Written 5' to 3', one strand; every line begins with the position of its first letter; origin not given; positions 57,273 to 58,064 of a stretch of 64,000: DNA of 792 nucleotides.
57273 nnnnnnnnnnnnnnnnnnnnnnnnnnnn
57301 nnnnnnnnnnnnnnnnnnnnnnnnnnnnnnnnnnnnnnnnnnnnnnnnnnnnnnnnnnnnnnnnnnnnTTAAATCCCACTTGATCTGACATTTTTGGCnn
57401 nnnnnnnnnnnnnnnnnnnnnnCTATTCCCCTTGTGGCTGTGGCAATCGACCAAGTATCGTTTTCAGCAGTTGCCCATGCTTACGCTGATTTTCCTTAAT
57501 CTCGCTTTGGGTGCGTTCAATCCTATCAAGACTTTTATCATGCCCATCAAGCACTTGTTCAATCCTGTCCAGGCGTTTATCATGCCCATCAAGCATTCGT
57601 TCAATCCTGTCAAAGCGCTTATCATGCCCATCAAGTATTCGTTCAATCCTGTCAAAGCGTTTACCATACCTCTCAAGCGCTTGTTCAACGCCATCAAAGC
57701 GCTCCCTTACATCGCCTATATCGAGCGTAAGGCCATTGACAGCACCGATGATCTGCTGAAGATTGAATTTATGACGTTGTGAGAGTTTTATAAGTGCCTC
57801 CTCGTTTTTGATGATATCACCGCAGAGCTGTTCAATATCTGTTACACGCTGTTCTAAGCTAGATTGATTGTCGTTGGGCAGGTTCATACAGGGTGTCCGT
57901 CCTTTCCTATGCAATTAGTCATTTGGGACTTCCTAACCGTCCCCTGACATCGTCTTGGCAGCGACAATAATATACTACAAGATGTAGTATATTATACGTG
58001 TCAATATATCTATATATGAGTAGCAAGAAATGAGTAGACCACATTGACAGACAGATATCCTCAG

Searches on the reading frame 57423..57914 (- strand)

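Call 53: search_protein_families(library=pfam, proteins=[window:57423-57914:-], max_evalue=0.01)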
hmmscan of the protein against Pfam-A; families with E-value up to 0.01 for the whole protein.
window:57423-57914:- (163 aa): 6 families
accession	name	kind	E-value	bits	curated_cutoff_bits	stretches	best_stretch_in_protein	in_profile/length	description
PF01519.22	DUF16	-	2.6e-06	28.3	40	0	19-91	42-103/104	Protein of unknown function DUF16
PF23991.1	DUF7310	-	0.00028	21.8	40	1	70-139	2-70/83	Coiled-coil region of unknown function (DUF7310)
PF10779.14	XhlA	-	0.00054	20.5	34.7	1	100-143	5-48/67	Haemolysin XhlA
PF23831.1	DUF7201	-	0.00066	19.8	27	1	74-146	27-100/142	Coiled-coil region of unknown function (DUF7201)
PF25764.1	KIF21A_4th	-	0.0032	17.6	33.1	1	16-153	19-158/183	KIF21A-like domain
PF02601.20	Exonuc_VII_L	-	0.005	16.8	35.9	1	45-149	153-247/315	Exonuclease VII, large subunit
